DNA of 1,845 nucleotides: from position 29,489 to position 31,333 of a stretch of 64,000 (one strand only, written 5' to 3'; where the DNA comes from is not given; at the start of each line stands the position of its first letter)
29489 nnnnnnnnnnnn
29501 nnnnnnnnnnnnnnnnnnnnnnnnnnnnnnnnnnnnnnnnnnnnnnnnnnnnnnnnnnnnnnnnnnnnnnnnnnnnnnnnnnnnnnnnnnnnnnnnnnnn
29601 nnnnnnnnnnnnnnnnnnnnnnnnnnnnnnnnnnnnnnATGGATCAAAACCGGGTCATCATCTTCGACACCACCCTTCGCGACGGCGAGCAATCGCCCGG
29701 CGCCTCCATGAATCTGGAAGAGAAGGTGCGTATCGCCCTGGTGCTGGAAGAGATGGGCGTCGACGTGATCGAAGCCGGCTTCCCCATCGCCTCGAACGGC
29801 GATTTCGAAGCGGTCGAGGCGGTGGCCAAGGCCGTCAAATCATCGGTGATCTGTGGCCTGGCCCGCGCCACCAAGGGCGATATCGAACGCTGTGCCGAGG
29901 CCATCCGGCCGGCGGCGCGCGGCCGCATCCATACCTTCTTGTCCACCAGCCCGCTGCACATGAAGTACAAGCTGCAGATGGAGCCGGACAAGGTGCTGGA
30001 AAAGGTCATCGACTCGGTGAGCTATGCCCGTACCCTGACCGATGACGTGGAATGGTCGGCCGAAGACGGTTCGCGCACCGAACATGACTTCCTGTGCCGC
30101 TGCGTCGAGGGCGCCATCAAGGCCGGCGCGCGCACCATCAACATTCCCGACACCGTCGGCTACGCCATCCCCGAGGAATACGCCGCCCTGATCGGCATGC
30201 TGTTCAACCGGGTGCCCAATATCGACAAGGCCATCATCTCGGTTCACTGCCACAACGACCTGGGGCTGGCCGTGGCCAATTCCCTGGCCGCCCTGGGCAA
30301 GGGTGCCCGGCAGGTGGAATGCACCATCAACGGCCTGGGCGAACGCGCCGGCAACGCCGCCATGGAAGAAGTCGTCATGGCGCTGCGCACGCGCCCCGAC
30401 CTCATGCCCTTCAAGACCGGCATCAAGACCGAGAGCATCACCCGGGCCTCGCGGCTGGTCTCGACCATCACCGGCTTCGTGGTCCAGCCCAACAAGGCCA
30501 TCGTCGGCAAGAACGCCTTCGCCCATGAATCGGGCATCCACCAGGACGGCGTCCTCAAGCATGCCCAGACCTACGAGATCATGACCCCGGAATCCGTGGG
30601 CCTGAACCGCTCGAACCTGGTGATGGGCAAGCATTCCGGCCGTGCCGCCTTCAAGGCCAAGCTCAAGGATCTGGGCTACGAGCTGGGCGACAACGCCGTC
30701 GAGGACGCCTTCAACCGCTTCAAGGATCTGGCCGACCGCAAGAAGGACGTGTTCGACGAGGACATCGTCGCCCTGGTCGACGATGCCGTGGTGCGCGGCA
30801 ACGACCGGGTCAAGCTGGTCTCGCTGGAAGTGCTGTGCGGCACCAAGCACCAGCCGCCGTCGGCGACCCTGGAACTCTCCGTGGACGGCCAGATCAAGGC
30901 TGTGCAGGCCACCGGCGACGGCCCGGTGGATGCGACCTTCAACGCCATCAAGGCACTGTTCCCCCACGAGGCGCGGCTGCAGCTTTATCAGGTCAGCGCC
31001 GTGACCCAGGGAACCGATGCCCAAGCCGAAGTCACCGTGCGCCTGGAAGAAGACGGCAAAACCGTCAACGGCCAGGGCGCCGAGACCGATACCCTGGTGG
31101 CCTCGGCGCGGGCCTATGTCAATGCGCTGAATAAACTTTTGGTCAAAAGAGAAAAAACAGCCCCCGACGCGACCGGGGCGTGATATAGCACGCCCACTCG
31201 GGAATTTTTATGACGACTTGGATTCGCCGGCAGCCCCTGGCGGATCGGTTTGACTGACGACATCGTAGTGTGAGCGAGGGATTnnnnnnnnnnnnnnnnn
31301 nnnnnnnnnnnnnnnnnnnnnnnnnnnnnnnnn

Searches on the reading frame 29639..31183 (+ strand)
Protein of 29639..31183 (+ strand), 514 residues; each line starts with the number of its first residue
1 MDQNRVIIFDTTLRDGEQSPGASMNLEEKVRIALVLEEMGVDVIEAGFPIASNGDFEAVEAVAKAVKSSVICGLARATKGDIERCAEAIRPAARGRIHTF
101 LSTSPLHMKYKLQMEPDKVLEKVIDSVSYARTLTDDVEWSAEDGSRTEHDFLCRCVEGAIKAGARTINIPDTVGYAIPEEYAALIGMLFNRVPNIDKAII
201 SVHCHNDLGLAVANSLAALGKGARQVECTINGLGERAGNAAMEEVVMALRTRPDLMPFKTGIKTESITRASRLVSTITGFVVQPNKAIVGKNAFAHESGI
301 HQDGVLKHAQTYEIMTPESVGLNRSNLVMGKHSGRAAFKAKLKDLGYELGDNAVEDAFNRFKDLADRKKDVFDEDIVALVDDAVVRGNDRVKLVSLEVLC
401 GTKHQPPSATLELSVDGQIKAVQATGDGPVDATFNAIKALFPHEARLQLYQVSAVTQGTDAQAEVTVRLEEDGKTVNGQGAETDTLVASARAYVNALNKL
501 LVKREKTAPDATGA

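Call 12: search_protein_families(library=pfam, proteins=[window:29639-31183:+], max_evalue=0.00001)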
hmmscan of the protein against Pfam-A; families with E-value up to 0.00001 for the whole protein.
window:29639-31183:+ (514 aa): 3 families
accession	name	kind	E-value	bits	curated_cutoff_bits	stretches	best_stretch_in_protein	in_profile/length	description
PF00682.25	HMGL-like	-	2.9e-95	319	29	1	5-274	1-260/260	HMGL-like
PF08502.15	LeuA_dimer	-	2.2e-39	134.8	24.9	1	371-501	2-131/131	LeuA allosteric (dimerisation) domain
PF22617.1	HCS_D2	-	2.2e-31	108.5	27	1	288-369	1-82/82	Homocitrate synthase post-HMGL domain-like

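Call 33: find_homologous_proteins(query=window:29639-31183:+, max_evalue=1e-50)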
Query window:29639-31183:+ (514 aa): 8000 proteins with E <= 1e-50 among 8000 candidates; the best 120 are listed.
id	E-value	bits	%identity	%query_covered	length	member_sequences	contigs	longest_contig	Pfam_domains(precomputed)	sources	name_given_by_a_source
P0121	0.0e+0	1129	100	100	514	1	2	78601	PF22617.2,PF00682.26,PF08502.16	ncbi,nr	ncbi:MAG: 2-isopropylmalate synthase [Magnetospirillum sp.]|nr:2-isopropylmalate synthase [Magnetosp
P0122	0.0e+0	1083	94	100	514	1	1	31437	PF22617.2,PF00682.26,PF08502.16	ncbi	-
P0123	0.0e+0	1078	94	100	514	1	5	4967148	PF22617.2,PF00682.26,PF08502.16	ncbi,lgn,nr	ncbi:2-isopropylmalate synthase [Paramagnetospirillum magneticum]|nr:2-isopropylmalate synthase [Par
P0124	0.0e+0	1078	94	100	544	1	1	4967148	PF22617.2,PF00682.26,PF08502.16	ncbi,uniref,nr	ncbi:Isopropylmalate/homocitrate/citramalate synthase [Paramagnetospirillum magneticum AMB-1]|uniref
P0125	0.0e+0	1072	93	100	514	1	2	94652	PF22617.2,PF00682.26,PF08502.16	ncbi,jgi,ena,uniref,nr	ncbi:2-isopropylmalate synthase [Magnetospirillum sp. 15-1]|uniref:2-isopropylmalate synthase n=1 Ta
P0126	0.0e+0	1072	94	100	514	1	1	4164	PF22617.2,PF00682.26,PF08502.16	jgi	jgi:2-isopropylmalate synthase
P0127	0.0e+0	1070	94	100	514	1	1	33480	PF22617.2,PF00682.26,PF08502.16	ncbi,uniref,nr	ncbi:2-isopropylmalate synthase [Paramagnetospirillum marisnigri]|uniref:2-isopropylmalate synthase 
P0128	0.0e+0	1065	93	100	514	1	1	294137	PF22617.2,PF00682.26,PF08502.16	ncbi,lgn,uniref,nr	ncbi:2-isopropylmalate synthase [Paramagnetospirillum magnetotacticum MS-1]|uniref:2-isopropylmalate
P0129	0.0e+0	1058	92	100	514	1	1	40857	PF22617.2,PF00682.26,PF08502.16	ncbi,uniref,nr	ncbi:2-isopropylmalate synthase [Paramagnetospirillum caucaseum]|uniref:2-isopropylmalate synthase n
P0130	0.0e+0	1058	92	100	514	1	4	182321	PF22617.2,PF00682.26,PF08502.16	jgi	jgi:2-isopropylmalate synthase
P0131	0.0e+0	1057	92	100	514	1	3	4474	PF22617.2,PF00682.26,PF08502.16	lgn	-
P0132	0.0e+0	1055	92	100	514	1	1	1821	PF22617.2,PF00682.26,PF08502.16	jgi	jgi:2-isopropylmalate synthase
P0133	0.0e+0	1054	92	100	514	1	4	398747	PF22617.2,PF00682.26,PF08502.16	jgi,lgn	jgi:2-isopropylmalate synthase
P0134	0.0e+0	1054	92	100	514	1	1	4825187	PF22617.2,PF00682.26,PF08502.16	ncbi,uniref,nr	ncbi:2-isopropylmalate synthase [Magnetospirillum sp. XM-1]|uniref:2-isopropylmalate synthase n=1 Ta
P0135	0.0e+0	1054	92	100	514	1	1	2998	PF22617.2,PF00682.26,PF08502.16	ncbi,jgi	jgi:2-isopropylmalate synthase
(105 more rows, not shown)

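Call 34: find_encoding_contigs(protein=P0121, flank=10000, max_places=6)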
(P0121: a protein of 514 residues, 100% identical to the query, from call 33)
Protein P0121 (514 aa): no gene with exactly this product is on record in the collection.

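Call 35: list_cluster_members(proteins=[P0121, P0122])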
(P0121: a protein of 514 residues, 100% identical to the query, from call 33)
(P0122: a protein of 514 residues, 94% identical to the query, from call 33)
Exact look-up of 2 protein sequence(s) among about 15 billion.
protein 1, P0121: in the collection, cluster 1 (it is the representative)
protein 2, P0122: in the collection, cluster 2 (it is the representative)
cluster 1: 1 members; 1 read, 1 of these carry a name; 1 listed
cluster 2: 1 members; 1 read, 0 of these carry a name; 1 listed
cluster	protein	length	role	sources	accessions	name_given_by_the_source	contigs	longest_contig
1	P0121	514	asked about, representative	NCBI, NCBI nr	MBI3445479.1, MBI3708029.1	MAG: 2-isopropylmalate synthase [Magnetospirillum sp.] | 2-isopropylmalate synthase [Magnetospirillum sp.]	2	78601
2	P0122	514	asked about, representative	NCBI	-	-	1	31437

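Call 47: find_encoding_contigs(protein=P0123, flank=10000, max_places=2)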
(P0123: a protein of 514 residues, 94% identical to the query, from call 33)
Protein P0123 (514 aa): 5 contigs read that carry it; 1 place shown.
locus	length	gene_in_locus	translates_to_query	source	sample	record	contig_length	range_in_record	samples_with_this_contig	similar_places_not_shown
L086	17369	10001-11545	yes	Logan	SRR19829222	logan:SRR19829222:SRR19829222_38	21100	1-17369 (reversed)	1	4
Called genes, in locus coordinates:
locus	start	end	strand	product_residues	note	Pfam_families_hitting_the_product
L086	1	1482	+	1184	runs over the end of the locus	-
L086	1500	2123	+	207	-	-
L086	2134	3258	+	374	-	PF05940:NnrS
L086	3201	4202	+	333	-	PF01715:IPPT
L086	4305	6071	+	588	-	PF02776:TPP_enzyme_N, PF00205:TPP_enzyme_M, PF02775:TPP_enzyme_C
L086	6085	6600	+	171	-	PF01842:ACT, PF22629:ACT_AHAS_ss, PF13710:ACT_5, PF10369:ALS_ss_C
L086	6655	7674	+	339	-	PF00670:AdoHcyase_NAD (faint), PF02826:2-Hacid_dh_C (weak), PF07991:KARI_N, PF01450:KARI_C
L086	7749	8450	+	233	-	PF09365:DUF2461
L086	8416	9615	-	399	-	-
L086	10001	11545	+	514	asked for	PF00682:HMGL-like, PF22617:HCS_D2, PF08502:LeuA_dimer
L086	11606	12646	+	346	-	PF06723:MreB_Mbl, PF00022:Actin, PF11104:PilM_2 (faint), PF00012:HSP70, PF14450:FtsA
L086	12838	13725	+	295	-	PF04085:MreC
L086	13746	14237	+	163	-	PF04093:MreD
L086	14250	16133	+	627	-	PF03717:PBP_dimer, PF00905:Transpeptidase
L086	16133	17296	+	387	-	PF01098:FTSW_RODA_SPOVE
